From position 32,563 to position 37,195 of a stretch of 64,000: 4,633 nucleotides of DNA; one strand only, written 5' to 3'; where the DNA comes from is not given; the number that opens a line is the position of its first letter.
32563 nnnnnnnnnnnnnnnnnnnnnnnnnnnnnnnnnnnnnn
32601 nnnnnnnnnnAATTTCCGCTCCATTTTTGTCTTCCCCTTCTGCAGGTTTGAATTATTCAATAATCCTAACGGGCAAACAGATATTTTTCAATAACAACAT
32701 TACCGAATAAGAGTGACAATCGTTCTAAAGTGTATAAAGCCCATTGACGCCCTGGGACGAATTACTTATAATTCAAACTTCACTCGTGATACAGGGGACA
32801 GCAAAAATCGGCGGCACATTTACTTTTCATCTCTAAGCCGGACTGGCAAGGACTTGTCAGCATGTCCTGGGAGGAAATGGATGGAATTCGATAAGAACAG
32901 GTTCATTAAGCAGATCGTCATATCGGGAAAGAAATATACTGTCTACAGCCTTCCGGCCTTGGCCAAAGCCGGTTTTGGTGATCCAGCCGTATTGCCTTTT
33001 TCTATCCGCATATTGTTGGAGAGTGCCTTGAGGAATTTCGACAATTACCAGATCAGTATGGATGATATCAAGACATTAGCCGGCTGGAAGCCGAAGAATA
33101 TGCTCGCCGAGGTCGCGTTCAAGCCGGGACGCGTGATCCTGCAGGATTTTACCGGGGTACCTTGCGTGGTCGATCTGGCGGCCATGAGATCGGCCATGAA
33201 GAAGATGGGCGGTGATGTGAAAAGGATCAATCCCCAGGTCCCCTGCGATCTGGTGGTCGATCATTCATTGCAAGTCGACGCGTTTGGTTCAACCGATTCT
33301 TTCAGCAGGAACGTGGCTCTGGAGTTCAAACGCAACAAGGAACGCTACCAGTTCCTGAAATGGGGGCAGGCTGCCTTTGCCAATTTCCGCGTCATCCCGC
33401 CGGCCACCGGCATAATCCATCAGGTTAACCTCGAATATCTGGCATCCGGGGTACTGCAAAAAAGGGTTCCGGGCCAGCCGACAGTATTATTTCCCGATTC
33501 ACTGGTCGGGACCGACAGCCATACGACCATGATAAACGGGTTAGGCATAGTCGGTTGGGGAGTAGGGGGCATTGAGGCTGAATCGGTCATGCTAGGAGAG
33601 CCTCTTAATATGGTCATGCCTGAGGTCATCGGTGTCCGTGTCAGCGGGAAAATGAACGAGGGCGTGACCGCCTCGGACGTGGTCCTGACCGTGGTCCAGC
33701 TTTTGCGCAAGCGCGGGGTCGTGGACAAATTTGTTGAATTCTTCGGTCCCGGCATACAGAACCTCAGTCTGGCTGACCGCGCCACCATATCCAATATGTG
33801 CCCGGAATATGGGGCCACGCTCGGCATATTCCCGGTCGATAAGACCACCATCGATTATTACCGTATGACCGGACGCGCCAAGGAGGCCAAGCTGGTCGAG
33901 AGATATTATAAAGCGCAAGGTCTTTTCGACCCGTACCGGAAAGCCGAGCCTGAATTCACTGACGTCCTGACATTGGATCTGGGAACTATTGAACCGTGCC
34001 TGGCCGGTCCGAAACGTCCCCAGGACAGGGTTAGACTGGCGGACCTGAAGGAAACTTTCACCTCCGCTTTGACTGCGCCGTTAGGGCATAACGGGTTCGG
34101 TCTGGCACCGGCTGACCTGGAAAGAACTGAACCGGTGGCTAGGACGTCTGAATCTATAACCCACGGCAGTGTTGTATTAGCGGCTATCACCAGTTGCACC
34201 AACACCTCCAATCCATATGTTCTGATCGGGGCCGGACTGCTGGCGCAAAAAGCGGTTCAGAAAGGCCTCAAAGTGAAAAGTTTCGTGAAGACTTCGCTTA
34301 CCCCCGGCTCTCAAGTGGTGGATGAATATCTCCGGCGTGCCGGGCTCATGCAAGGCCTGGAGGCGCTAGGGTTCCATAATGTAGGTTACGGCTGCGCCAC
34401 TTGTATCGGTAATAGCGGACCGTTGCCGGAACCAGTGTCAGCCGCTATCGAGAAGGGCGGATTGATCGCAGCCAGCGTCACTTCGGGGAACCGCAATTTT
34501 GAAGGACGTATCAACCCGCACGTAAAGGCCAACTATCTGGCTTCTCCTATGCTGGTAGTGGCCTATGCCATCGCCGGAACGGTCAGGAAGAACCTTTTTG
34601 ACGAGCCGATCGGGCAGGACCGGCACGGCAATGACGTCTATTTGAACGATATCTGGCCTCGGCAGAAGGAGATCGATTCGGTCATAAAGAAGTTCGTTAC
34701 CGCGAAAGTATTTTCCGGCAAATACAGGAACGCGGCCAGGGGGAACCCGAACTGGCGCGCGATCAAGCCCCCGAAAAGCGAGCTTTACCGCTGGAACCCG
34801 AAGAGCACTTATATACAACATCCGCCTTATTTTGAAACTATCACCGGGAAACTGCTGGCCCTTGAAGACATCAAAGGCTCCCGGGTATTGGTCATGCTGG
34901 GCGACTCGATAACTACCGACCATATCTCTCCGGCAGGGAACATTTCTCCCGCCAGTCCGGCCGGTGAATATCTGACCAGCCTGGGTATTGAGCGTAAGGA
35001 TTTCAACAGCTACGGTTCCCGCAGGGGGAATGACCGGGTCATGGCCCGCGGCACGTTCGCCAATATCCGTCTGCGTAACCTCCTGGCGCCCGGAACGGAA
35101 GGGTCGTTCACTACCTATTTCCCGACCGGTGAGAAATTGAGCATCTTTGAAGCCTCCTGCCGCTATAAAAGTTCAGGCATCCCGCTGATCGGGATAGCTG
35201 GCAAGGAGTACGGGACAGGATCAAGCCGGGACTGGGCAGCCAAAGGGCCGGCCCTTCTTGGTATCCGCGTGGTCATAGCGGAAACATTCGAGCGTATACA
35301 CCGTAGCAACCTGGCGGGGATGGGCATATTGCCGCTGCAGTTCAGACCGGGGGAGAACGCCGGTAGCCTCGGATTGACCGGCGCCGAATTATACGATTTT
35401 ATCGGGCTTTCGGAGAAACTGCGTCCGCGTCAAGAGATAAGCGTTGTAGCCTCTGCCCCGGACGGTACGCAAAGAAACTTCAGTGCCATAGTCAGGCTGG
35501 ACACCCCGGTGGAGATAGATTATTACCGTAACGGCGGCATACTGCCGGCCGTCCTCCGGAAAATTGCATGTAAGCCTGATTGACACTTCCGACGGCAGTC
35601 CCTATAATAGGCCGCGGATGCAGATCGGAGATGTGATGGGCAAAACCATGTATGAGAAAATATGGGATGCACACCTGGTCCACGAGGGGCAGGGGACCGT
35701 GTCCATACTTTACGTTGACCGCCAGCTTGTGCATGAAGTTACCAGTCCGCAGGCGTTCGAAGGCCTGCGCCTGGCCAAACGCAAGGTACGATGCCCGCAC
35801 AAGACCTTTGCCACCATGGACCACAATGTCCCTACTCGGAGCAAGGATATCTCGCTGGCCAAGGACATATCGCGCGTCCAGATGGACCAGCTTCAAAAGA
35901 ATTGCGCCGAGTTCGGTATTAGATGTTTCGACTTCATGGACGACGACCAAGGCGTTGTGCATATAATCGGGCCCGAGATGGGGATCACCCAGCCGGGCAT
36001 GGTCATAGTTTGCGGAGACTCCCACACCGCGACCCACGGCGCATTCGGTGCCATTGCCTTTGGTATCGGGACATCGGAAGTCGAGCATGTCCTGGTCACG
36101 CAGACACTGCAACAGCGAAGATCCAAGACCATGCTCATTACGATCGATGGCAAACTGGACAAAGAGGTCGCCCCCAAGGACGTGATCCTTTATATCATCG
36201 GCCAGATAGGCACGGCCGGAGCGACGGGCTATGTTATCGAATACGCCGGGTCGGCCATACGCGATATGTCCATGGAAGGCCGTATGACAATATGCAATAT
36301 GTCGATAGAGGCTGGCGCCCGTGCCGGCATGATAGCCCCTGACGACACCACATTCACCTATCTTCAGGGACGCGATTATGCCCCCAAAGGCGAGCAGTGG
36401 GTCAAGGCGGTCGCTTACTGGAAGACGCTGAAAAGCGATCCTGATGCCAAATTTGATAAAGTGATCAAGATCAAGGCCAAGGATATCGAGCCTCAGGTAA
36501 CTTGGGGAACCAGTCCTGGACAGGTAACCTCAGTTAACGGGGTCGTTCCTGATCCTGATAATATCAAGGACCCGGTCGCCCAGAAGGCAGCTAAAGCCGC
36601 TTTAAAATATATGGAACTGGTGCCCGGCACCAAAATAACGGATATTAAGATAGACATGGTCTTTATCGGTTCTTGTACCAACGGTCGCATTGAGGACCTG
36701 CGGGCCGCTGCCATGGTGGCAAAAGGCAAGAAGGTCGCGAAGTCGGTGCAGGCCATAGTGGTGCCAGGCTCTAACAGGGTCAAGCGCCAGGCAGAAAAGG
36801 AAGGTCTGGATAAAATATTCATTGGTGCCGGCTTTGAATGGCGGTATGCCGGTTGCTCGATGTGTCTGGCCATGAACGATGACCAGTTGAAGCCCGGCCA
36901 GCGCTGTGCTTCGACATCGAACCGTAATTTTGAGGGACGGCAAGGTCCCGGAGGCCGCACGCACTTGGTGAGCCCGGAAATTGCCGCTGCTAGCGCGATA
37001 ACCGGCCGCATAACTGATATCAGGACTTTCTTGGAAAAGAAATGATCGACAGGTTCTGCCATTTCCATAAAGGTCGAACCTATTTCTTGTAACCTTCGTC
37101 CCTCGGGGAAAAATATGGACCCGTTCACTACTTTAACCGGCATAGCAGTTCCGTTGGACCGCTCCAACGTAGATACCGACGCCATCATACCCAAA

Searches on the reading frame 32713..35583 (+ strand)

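Call 49: search_protein_families(library=pfam, proteins=[window:32713-35583:+])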
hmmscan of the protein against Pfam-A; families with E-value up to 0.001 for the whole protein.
window:32713-35583:+ (956 aa): 2 families
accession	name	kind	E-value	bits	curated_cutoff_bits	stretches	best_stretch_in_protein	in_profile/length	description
PF00330.25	Aconitase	-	2.4e-163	544.9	28.7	1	133-622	15-463/463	Aconitase family (aconitate hydratase)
PF00694.25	Aconitase_C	-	1.9e-39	135.4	22.8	1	752-878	3-129/131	Aconitase C-terminal domain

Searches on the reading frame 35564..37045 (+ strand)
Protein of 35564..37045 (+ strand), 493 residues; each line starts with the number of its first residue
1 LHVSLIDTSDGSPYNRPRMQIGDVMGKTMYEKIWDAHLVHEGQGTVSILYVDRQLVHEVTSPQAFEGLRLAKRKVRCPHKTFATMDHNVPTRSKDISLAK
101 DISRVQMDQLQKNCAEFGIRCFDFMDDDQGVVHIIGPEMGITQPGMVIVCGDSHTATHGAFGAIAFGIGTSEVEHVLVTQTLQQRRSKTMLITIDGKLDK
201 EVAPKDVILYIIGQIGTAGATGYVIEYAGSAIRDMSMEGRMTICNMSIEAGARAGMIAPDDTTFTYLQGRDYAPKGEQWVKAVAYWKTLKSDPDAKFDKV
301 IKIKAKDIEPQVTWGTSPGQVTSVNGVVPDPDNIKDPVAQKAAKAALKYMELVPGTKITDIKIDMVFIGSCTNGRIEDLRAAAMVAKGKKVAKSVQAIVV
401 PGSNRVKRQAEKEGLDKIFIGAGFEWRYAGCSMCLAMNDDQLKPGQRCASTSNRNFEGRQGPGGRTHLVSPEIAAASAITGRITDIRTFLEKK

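Call 49: search_protein_families(library=pfam, proteins=[window:35564-37045:+])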
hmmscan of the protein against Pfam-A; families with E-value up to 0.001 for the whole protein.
window:35564-37045:+ (493 aa): 1 family
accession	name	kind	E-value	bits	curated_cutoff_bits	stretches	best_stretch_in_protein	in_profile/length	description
PF00330.25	Aconitase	-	6e-185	616.1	28.7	1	31-481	1-463/463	Aconitase family (aconitate hydratase)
